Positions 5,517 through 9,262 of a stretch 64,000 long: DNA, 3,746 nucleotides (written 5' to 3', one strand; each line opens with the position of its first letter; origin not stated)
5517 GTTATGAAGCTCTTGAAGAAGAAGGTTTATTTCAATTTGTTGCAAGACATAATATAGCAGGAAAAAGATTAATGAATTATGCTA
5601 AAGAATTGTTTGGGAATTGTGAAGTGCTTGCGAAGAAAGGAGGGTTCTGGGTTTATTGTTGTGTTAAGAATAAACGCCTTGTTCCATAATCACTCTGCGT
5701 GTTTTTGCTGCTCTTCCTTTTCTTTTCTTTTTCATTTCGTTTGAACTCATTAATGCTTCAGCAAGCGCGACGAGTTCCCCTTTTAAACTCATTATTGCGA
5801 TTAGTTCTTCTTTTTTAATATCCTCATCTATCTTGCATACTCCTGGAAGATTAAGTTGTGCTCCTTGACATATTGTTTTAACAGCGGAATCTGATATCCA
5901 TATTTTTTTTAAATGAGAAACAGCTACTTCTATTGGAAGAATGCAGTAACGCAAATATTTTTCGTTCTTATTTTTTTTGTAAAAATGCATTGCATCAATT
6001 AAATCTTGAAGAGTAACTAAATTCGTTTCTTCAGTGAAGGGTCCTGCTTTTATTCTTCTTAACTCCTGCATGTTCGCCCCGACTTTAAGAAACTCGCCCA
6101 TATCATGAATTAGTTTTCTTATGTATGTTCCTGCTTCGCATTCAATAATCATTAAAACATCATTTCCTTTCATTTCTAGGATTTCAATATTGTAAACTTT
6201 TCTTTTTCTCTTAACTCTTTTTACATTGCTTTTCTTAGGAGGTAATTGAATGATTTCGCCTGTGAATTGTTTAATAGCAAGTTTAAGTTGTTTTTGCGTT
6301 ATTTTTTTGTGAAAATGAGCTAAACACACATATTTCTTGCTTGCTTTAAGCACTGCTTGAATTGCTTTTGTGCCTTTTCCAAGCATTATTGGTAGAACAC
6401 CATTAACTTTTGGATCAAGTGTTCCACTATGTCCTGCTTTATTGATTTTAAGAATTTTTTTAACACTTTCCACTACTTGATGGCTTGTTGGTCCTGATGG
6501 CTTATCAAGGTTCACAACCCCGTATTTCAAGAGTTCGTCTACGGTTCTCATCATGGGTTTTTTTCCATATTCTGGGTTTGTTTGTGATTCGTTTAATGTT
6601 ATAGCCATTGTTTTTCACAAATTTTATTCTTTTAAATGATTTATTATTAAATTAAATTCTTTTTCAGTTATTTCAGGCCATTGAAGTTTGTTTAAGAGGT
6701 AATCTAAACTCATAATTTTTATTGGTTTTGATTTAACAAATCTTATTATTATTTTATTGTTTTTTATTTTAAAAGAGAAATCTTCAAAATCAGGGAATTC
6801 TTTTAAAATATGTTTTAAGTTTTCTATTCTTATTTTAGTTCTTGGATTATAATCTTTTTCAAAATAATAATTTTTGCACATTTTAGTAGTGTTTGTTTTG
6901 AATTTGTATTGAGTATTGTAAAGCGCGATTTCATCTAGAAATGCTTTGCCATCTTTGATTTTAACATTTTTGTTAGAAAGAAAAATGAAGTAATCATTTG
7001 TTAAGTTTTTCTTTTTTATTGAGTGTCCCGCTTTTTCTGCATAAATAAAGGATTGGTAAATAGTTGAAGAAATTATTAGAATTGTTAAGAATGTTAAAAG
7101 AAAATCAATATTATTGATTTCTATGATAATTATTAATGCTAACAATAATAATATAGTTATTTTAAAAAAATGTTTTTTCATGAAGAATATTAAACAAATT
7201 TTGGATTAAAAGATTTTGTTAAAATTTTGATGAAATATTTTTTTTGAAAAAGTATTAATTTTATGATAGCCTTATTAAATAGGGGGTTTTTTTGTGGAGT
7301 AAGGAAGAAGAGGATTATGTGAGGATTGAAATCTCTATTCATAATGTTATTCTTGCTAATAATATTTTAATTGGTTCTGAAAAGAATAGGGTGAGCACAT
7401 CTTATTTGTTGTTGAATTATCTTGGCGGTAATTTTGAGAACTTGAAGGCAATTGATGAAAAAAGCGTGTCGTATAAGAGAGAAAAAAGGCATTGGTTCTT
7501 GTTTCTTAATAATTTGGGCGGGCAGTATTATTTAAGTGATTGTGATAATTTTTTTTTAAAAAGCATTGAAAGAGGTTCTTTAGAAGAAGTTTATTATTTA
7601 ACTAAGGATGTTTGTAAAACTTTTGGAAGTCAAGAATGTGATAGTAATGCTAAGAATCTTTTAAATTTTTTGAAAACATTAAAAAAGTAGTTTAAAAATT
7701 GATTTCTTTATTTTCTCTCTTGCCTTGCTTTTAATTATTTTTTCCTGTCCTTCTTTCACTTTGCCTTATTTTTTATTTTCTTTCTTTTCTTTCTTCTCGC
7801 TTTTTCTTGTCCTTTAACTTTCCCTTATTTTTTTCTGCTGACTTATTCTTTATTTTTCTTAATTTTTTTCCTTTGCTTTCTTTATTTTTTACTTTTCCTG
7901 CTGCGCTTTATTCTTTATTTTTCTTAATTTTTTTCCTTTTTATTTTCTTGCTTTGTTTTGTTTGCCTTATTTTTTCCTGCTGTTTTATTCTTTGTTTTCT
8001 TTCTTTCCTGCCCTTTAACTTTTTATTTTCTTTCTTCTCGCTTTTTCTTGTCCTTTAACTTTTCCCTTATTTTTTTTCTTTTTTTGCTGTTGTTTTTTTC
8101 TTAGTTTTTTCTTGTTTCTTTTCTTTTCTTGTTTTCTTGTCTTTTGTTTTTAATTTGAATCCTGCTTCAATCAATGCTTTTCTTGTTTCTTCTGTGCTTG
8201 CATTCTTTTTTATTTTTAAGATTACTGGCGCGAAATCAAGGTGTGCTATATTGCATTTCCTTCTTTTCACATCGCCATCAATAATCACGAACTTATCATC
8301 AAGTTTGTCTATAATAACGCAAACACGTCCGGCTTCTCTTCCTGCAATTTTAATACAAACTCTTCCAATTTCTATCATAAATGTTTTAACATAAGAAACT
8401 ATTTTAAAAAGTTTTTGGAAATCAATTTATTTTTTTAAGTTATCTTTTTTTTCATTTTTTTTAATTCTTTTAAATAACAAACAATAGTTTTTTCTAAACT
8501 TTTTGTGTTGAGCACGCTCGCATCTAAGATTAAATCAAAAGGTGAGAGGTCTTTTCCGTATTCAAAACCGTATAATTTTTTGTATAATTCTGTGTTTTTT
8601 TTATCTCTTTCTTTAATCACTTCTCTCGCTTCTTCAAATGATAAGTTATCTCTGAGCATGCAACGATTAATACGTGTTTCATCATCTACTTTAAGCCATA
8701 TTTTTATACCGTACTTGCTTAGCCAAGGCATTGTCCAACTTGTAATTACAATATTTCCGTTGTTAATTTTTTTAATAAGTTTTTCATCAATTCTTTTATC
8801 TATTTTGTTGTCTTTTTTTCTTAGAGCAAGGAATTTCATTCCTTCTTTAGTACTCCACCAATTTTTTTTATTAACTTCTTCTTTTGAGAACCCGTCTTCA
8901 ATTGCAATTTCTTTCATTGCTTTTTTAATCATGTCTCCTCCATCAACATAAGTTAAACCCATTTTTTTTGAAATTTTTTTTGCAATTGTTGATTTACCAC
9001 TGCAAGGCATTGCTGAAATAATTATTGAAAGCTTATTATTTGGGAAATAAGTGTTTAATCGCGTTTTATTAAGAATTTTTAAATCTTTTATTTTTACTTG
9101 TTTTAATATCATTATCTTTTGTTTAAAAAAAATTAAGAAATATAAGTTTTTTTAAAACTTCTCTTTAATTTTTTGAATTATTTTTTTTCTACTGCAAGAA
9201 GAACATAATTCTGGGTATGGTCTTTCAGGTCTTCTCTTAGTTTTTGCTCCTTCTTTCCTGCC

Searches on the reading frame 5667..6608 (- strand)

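Call 87: search_protein_families(library=pfam, proteins=[window:5667-6608:-], max_evalue=0.00001)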
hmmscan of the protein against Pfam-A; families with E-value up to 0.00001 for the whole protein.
window:5667-6608:- (314 aa): 5 families
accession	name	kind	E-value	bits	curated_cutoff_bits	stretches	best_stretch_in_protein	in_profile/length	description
PF01509.24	TruB_N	-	2.1e-26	93.5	27.3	1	50-163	1-149/149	TruB family pseudouridylate synthase (N terminal domain)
PF16198.10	TruB_C_2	-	3e-24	85.4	29.3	1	164-230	1-65/66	tRNA pseudouridylate synthase B C-terminal domain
PF01472.26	PUA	-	3.9e-21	75.2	24.8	1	234-307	1-74/74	PUA domain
PF08068.17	DKCLD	-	3.3e-16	59.5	27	1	6-46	18-58/58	DKCLD (NUC011) domain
PF21238.2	Pus10_C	-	1.1e-09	38.7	27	1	88-183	121-216/232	Pus10, C-terminal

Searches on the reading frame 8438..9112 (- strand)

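Call 102: search_protein_families(library=padloc, proteins=[window:8438-9112:-], max_evalue=0.001)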
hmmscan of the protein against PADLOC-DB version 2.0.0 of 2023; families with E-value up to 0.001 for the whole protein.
window:8438-9112:- (225 aa): 2 families
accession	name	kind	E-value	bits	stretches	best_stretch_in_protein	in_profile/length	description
PDLC02905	pVip-kinase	-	4.3e-08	30.8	1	30-218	5-176/474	Viperin-kinase fusion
PDLC02911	VakA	-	0.00071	18.2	0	30-187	5-138/163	-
